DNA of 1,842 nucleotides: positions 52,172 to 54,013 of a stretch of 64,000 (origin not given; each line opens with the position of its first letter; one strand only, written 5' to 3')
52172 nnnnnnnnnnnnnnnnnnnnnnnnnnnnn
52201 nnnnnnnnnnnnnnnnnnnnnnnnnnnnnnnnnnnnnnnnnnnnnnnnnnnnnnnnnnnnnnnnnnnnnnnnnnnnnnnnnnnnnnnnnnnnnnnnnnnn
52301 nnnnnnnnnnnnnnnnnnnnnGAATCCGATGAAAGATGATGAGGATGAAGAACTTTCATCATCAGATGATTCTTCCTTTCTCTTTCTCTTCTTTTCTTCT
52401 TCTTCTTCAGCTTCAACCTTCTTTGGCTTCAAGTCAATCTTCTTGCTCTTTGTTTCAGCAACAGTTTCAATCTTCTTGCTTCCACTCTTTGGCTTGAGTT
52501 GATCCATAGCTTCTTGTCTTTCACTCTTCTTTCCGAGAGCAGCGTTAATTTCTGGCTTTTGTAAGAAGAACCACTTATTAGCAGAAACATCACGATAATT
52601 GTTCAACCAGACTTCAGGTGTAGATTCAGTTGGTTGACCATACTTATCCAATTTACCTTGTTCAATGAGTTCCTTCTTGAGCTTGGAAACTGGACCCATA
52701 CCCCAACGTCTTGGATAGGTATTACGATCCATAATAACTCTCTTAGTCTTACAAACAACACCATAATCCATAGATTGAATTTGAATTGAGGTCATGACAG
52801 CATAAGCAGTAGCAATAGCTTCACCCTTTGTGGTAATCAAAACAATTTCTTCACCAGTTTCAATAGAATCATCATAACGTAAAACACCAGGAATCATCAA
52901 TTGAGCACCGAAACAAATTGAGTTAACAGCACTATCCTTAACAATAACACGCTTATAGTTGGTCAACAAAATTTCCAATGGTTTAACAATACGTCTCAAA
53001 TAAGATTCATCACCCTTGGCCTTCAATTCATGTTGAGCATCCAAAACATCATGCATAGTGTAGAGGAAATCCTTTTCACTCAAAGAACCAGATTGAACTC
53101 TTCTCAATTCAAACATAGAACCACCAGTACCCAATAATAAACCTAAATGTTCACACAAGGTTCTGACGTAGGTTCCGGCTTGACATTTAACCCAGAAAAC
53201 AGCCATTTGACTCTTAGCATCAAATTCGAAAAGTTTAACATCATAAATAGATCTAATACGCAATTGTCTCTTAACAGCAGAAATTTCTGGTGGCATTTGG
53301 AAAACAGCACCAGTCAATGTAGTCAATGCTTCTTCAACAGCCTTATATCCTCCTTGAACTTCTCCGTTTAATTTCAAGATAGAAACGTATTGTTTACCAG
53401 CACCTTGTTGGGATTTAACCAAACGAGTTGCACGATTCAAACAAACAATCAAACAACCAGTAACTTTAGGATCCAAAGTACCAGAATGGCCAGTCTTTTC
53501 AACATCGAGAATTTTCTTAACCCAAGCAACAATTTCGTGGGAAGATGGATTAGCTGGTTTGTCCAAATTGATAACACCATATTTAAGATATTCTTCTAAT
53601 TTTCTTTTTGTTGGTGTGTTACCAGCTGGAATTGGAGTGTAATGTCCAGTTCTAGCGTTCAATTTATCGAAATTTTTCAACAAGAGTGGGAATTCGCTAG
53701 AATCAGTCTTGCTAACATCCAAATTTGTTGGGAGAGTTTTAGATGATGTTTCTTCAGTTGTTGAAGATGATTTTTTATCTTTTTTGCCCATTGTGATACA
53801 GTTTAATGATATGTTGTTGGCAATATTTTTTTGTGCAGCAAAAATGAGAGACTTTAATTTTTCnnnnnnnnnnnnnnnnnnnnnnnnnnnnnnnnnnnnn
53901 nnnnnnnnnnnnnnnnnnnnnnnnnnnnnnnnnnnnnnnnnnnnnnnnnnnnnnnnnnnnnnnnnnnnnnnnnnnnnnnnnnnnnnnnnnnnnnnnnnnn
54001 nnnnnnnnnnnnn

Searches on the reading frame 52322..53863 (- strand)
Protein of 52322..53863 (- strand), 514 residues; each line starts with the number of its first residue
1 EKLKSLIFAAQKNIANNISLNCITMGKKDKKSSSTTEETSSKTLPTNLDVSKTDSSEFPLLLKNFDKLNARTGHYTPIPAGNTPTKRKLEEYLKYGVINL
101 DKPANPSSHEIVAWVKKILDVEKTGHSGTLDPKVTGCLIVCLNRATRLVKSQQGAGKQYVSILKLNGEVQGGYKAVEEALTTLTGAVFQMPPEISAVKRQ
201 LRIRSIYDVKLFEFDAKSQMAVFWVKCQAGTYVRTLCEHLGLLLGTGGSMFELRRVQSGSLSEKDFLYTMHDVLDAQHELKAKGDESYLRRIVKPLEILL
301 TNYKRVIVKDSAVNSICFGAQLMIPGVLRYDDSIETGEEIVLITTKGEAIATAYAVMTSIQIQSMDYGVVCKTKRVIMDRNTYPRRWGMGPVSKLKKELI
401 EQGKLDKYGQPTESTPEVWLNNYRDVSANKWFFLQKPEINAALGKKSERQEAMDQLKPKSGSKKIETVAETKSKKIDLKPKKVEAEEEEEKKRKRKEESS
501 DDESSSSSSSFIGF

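Call 60: search_protein_families(library=pfam, proteins=[window:52322-53863:-])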
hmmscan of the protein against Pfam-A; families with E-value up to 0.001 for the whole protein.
window:52322-53863:- (514 aa): 4 families
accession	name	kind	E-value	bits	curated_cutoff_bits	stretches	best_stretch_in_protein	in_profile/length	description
PF08068.17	DKCLD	-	1.4e-32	111.9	27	1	56-112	2-58/58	DKCLD (NUC011) domain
PF01509.24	TruB_N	-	1.3e-22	81.2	27.3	1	116-233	1-149/149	TruB family pseudouridylate synthase (N terminal domain)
PF16198.10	TruB_C_2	-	2.9e-21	75.8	29.3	1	234-300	1-65/66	tRNA pseudouridylate synthase B C-terminal domain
PF01472.26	PUA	-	5.1e-20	71.6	24.8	1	304-377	1-74/74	PUA domain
